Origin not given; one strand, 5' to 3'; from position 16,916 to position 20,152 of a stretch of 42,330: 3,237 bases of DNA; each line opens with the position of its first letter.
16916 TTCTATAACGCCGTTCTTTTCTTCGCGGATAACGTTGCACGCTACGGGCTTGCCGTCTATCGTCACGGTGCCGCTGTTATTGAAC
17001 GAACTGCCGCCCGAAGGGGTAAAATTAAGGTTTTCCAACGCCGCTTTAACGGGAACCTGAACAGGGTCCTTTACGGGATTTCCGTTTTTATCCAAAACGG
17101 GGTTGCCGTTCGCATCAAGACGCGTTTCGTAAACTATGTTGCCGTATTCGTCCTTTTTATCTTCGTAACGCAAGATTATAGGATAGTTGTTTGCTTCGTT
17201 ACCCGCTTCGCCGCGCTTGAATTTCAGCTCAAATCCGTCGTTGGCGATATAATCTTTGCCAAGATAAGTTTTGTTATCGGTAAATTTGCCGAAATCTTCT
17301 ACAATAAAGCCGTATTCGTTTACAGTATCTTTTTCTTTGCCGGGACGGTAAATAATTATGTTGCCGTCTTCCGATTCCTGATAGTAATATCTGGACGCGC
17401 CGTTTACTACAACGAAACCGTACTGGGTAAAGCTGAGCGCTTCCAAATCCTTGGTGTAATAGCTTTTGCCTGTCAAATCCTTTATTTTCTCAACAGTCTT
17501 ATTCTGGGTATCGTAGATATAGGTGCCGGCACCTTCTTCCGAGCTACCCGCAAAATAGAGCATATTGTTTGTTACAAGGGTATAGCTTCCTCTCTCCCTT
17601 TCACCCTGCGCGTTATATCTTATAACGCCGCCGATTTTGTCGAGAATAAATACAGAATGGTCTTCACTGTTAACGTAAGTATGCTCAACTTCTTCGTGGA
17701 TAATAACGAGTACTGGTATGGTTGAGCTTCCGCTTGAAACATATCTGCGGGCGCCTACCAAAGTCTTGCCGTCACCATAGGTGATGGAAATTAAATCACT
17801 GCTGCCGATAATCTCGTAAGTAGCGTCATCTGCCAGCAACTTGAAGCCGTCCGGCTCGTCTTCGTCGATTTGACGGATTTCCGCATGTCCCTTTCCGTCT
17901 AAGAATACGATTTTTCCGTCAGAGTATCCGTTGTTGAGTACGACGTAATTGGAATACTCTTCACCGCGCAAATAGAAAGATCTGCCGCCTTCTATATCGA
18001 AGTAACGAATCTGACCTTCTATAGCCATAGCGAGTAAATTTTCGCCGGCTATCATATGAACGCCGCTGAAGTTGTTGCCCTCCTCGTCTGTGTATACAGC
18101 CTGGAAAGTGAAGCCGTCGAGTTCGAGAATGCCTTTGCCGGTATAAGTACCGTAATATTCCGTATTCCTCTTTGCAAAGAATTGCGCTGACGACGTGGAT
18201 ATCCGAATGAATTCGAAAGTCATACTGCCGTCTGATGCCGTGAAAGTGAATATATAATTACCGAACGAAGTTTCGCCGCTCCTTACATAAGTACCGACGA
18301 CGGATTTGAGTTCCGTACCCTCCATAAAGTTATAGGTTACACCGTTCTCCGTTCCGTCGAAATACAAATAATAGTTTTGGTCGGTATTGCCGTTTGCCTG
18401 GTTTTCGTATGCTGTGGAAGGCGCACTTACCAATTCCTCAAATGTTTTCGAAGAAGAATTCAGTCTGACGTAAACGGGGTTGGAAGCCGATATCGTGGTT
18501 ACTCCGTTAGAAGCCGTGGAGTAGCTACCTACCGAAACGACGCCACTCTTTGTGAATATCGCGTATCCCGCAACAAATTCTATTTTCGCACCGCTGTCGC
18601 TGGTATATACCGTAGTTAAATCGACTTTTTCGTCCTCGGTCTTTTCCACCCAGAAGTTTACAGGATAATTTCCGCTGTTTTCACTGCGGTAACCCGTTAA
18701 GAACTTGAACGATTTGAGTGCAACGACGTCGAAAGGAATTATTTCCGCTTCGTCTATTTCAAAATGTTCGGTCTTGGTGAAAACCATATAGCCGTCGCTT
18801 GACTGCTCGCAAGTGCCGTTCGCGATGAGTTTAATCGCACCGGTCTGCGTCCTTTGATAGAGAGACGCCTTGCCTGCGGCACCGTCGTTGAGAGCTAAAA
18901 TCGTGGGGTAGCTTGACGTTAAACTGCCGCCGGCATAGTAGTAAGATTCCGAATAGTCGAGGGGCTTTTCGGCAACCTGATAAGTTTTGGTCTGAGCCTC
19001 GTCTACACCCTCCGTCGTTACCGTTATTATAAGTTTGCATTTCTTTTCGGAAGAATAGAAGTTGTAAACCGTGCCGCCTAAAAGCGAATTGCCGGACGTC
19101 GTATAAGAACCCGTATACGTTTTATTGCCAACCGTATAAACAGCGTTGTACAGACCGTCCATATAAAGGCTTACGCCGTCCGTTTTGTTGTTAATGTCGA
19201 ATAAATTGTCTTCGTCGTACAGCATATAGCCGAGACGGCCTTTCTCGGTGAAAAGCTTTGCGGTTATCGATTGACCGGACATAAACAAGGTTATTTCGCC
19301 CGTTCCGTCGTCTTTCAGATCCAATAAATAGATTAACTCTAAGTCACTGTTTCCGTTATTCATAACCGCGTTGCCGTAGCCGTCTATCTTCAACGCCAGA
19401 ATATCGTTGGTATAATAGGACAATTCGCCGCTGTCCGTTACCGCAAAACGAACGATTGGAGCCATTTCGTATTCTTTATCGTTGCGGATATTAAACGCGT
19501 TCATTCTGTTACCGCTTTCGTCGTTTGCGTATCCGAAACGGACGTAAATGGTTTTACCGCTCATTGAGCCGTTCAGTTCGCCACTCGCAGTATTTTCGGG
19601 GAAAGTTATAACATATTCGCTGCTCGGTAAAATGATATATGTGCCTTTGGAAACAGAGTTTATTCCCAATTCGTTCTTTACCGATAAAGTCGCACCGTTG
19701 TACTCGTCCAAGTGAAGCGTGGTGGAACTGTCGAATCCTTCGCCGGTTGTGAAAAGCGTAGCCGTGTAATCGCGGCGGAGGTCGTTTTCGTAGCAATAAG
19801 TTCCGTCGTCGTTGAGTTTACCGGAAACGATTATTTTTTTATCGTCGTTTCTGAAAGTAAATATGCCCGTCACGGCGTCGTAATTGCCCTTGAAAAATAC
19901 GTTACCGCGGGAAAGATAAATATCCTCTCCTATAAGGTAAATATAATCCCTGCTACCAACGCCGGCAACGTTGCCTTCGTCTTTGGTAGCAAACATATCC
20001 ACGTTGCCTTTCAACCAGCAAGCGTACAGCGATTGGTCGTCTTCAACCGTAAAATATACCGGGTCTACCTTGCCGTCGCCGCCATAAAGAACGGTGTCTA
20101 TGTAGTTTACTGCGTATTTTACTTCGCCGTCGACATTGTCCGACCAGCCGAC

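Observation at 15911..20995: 1,694-aa orphan lipoprotein built from about 8-10 divergent small modules with a hydrophobic-x-hydrophobic-D-G-x-G ... G-S/T-Y signature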

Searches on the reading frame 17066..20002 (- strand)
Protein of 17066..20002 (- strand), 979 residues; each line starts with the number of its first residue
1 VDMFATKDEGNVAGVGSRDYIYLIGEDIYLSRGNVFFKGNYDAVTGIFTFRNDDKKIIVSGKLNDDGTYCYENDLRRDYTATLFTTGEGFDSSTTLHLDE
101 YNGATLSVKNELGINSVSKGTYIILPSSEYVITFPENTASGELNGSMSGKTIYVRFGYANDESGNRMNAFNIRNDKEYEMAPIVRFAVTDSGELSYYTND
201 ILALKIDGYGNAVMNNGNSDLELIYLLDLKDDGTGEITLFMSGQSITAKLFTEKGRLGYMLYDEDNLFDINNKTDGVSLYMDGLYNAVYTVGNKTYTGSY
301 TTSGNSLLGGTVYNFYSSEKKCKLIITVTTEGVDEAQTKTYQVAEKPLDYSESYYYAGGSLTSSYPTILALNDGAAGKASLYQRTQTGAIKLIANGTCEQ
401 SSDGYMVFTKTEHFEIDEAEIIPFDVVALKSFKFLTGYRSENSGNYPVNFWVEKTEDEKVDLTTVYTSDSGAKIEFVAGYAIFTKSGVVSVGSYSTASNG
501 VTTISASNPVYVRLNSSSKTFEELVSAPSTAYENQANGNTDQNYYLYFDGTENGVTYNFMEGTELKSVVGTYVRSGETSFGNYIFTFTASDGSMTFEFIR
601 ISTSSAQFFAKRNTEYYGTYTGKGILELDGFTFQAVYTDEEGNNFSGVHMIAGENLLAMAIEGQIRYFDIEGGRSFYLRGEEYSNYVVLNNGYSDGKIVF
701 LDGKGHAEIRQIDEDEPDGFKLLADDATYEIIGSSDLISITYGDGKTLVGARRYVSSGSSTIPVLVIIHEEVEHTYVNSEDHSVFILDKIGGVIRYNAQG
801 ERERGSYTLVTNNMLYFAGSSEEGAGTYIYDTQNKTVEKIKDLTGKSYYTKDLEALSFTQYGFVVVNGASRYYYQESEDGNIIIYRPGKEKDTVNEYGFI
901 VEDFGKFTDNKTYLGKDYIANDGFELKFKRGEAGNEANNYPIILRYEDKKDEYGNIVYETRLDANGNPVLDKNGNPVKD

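Call 27: find_related_loci(query=A2, collection=genome_contigs, flank=10000)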
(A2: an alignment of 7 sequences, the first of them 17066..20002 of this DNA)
Query A2 (979 aa) in genome_contigs; peptide patterns used: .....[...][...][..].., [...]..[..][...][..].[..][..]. (x = any residue, [..] = any of these).
110 stretches matched a pattern; 44 encode a relative of the query (tblastn E <= 1e-3); 44 distinct loci.
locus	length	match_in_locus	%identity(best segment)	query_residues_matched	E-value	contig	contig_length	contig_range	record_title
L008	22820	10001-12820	38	3-944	3e-164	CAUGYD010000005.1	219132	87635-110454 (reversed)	MAG TPA_asm: uncultured Eubacteriales bacterium isolate SRR16279986_bin.37_MetaWRAP_v1.3_MAG genome assembly, contig: ER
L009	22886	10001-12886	36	1-952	2e-144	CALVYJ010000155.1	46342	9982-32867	MAG: uncultured Clostridia bacterium isolate BRZ_BM__bin111 genome assembly, contig: BRZ_BM__NODE_1175_length_46342_cov_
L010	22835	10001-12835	35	18-979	9e-143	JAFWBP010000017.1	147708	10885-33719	MAG: Clostridia bacterium isolate RGIG5591 Sheep_Colon.Co__c2980473, whole genome shotgun sequence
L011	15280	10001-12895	35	1-953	2e-140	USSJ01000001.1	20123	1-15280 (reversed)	uncultured Clostridia bacterium isolate UMGS2031 genome assembly, contig: NODE_2592_length_20123_cov_3.082220, whole gen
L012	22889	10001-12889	36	1-952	2e-137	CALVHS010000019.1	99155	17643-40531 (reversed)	MAG: uncultured Clostridia bacterium isolate E22__bin227 genome assembly, contig: E22__k127_8062467, whole genome shotgu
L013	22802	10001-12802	34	16-945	1e-130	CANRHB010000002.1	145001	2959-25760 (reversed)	MAG: uncultured Clostridia bacterium isolate Lapin-020__bin46 genome assembly, contig: Lapin-020__NODE_53_length_145001_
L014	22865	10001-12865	35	1-944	2e-129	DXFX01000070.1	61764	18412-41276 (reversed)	MAG TPA_asm: Candidatus Borkfalkia faecipullorum isolate 811 CHK14__C271639_L61764_SAMEA104467156, whole genome shotgun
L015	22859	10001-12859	34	3-945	6e-121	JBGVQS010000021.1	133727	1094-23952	MAG: Candidatus Scatosoma sp. isolate fecal_MAG_159 fecal_MAG_159_contig_0021, whole genome shotgun sequence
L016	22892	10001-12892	33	1-942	2e-114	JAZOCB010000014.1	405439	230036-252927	MAG: Christensenellaceae bacterium isolate T1900044757_TS20190223.MAGScoT_cleanbin_000018 SGB_2306_k141_2699976, whole g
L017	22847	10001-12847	33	3-941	4e-114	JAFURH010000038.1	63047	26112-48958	MAG: Clostridia bacterium isolate RGIG4754 Roe_deer_Rectum.Co__c641557, whole genome shotgun sequence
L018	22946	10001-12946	33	1-941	5e-111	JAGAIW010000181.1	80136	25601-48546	MAG: Clostridia bacterium isolate RGIG8483 Water_deer_Cecum-1__c346611, whole genome shotgun sequence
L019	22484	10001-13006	31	4-958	1e-106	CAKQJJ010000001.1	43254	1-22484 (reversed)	MAG: uncultured Clostridia bacterium isolate REFINED_METABAT215_TOP10_CONTIGS_1500_ASSEMBLY_K77_MERGED__Hadza_MoBio_hadz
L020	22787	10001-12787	32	3-943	2e-105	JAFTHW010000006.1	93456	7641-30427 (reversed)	MAG: Clostridia bacterium isolate RGIG3833 Roe_deer_Cecum-1__c555, whole genome shotgun sequence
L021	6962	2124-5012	32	1-950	5e-103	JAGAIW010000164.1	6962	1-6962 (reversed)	MAG: Clostridia bacterium isolate RGIG8483 Water_deer_Cecum-1__c327952, whole genome shotgun sequence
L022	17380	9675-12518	32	3-952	8e-99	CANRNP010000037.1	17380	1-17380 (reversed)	MAG: uncultured Clostridia bacterium isolate Lapin-021__bin56 genome assembly, contig: Lapin-021__NODE_3693_length_17380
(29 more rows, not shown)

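Call 35: predict_structure(alignment_id=A2)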
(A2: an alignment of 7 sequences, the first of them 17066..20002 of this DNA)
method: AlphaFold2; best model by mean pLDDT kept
length: 979 residues; sequences in the alignment: 7
mean_pLDDT: 71.0   pTM: 0.40
mean pLDDT of the five models: 71.0, 67.7, 66.2, 65.9, 64.9
residues with pLDDT >= 90: 67; 70-90: 513; 50-70: 257; < 50: 142
segments of 3 or more residues with pLDDT < 50: 1-21, 32-36, 43-46, 54-63, 65-67, 72-75, 86-88, 271-274, 358-364, 438-443, 757-760, 769-772, 922-962, 972-974, 976-979
pLDDT, mean of each block of 10 residues (from residue 1): 37 39 49 50 52 45 48 57 63 75 74 68 75 71 64 80 71 83 84 74 83 81 83 81 76 85 58 61 83 87 79 87 83 61 82 62 63 85 78 88 80 77 72 65 53 75 81 74 74 72 75 86 84 84 86 86 88 86 90 90 74 86 89 87 88 85 81 84 82 72 89 80 87 75 78 62 68 60 62 63 61 62 63 66 58 57 56 67 69 59 76 73 44 39 39 38 50 43
secondary structure, 60 per line:
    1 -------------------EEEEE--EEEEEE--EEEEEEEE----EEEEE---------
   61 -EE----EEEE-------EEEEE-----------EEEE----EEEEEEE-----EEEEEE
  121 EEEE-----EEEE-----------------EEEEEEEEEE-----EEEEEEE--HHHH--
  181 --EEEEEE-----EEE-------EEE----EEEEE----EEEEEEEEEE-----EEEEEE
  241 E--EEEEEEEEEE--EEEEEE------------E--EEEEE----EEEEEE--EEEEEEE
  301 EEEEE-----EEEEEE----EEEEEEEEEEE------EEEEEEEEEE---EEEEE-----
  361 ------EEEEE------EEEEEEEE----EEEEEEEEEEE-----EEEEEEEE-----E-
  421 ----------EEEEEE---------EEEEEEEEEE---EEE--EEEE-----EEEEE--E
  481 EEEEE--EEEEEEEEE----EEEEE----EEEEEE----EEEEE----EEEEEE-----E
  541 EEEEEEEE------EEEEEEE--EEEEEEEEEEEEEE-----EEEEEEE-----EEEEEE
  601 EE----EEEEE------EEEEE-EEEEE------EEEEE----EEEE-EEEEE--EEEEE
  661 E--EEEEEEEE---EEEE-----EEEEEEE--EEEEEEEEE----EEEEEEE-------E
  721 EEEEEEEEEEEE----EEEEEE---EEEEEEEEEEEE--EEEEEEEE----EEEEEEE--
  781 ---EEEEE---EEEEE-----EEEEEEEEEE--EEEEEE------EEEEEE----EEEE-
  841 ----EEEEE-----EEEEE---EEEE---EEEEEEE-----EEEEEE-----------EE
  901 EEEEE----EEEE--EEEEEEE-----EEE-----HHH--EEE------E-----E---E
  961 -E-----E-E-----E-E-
elements in order (helices of 4 or more, strands of 3 or more residues): E20-24 E27-32 E35-42 E47-51 E68-71 E79-83 E95-98 E103-109 E115-124 E130-133 E151-160 E166-172 H175-178 E183-188 E194-196 E204-206 E211-215 E220-229 E235-241 E244-253 E256-261 E277-281 E286-291 E294-305 E311-316 E321-331 E338-347 E351-355 E367-371 E378-385 E390-400 E406-413 E431-436 E446-455 E459-461 E464-467 E473-477 E480-485 E488-496 E501-505 E510-515 E520-524 E529-534 E540-548 E555-561 E564-577 E583-589 E595-602 E607-611 E618-622 E624-628 E635-639 E644-647 E649-653 E656-661 E664-671 E675-678 E684-690 E693-701 E706-712 E720-732 E737-742 E746-757 E760-767 E772-778 E784-788 E792-796 E802-811 E814-819 E826-831 E836-839 E845-849 E855-859 E863-866 E870-876 E882-887 E899-905 E910-913 E916-922 E928-930 E941-943

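Call 39: fold_search(model_id=the predicted structure, library=pdb)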
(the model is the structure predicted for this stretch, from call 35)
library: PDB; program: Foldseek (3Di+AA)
matches with E <= 10: 690; with E <= 0.001: 165
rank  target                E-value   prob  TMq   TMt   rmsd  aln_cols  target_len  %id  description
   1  9fjx_A                1.1e-09  1.00  0.09  0.08  31.6      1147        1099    8  Crystal structure of human CRBN-DDB1 in complex with Lenalidomide (released 2025-01-29)
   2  6dsz_A                3.4e-09  1.00  0.09  0.09  38.0      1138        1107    9  Crystal structure of DDB1 in complex with DET1- and DDB1-associated protein 1 (DDA1) (released 2018-12-12)
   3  8d7v_A                4.9e-09  1.00  0.10  0.09  29.1      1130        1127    8  Cereblon~DDB1 bound to CC-92480 with DDB1 in the twisted conformation (released 2022-07-20)
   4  8d7u_A                7.0e-09  1.00  0.08  0.08  34.5      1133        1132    9  Cereblon~DDB1 bound to CC-92480 with DDB1 in the linear conformation (released 2022-07-20)
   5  9sfm_A                9.0e-09  1.00  0.09  0.08  31.6      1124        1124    9  Crystal structure of Cereblon-DDB1 in complex with SB-405483 and Lenalidomide (released 2025-11-19)
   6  5lqw_X                9.4e-09  1.00  0.10  0.09  32.9      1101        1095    9  yeast activated spliceosome (released 2016-10-05)
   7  4tz4_A                1.6e-08  1.00  0.09  0.08  31.6      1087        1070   10  Crystal Structure of Human Cereblon in Complex with DDB1 and Lenalidomide (released 2014-08-06)
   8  9j6j                  1.8e-08  0.99  0.08  0.07  35.2      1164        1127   10  HBx fused DDB1 4M mutant (released 2025-06-04)
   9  6xk9_B                2.0e-08  1.00  0.09  0.09  31.6      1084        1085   10  Cereblon in complex with DDB1, CC-90009, and GSPT1 (released 2020-12-02)
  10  8ojh_A                2.2e-08  1.00  0.09  0.08  30.9      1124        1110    9  Crystal structure of human CRBN-DDB1 in complex with compound 4 (released 2023-07-19)
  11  8zsw                  2.6e-08  1.00  0.10  0.09  33.6      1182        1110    9  Crystal Structure of Human DDB1, a Component of the E3 Ubiquitin Ligase Complex (released 2025-06-11)
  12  6zue_A                2.8e-08  0.99  0.08  0.08  35.6      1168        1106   10  Crystal structure of human DDB1 bound to human DCAF1 (amino acid residues 1046-1396) (released 2021-07-28)
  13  3i7h_A                3.6e-08  1.00  0.10  0.09  36.1      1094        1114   10  Crystal Structure of DDB1 in Complex with the H-Box Motif of HBX (released 2009-12-08)
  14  8e3q_A                4.2e-08  1.00  0.09  0.08  34.6      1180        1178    9  CRYO-EM STRUCTURE OF the human MPSF (released 2023-01-18)
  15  6en4_A                5.0e-08  1.00  0.10  0.09  31.7      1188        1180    9  SF3b core in complex with a splicing modulator (released 2018-06-20)
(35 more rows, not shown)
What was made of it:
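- Tried and rejected: Its Foldseek hits were uninformative (calls 35, 39).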

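Call 40: search_protein_representatives(alignment_id=A2)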
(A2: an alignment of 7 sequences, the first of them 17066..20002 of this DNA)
Query: 7 sequences, 931 profile positions. Proteins with E-value up to 0.001 (for the whole library): 339; up to 1e-10: 302; up to 1e-30: 234. The best 150 are listed.
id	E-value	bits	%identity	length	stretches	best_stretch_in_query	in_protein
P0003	0.0e+00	1275.6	-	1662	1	1-930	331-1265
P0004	0.0e+00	1272.6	-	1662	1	1-929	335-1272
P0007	0.0e+00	1165.8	-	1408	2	1-927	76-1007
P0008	0.0e+00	1149.3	-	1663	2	1-928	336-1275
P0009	0.0e+00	1111.1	-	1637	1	1-927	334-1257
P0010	0.0e+00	1068.6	-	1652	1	1-929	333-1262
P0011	0.0e+00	1016.2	-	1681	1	1-928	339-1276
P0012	1.1e-285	966.9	-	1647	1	1-928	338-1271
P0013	1.1e-284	963.6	-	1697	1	1-927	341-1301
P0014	1.8e-284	962.9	-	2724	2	1-930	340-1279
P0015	6.0e-280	947.9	-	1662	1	2-927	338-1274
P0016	3.3e-278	942.1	-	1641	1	1-928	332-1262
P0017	8.1e-278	940.8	-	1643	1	1-927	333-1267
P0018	1.6e-276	936.5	-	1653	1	1-926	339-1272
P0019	1.5e-273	926.8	-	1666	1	2-928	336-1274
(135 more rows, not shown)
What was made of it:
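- Family: 339 clusters at 50% identity with a uniform architecture (call 40).
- Tried and rejected: The exhaustive representative search and the genome scan found hundreds (calls 27, 40).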

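Call 41: find_homologous_proteins(query=A2, max_evalue=0.001)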
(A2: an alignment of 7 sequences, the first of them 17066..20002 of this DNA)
Query A2 (7 sequences) (979 aa, profile of the alignment): 7 proteins with E <= 0.001 among 8000 candidates.
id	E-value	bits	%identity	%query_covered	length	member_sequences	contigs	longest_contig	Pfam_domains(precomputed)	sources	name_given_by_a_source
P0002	0.0e+0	1347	38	96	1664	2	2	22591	PF09479.17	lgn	-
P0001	0.0e+0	1322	93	100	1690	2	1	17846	PF09479.17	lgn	-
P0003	0.0e+0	1276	36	96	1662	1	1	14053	PF09479.17,PF18998.7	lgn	-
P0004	0.0e+0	1273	33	96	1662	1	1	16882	PF09479.17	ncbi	-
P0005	0.0e+0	1271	33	96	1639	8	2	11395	PF09479.17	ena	-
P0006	0.0e+0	1209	31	97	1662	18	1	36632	PF09479.17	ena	-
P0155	2.9e-5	41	46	5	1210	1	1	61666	PF09479.17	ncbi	-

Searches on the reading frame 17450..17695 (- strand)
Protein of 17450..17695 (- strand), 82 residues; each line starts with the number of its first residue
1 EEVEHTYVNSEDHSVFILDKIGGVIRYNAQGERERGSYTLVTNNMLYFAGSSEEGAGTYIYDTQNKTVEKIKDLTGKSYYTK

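Call 75: search_protein_families(library=pfam, proteins=[window:17450-17695:-], max_evalue=10)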
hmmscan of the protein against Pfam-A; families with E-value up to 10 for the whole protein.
seq(82 aa): 2 families
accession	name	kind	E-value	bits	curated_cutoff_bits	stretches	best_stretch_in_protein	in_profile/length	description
PF24681.1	Kelch_KLHDC2_KLHL20_DRC7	-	0.076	12.7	50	1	30-72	101-145/221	KLHDC2/KLHL20/DRC7 Kelch-repeats domain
PF13964.12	Kelch_6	-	0.11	13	25.3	1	39-75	7-47/50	Kelch motif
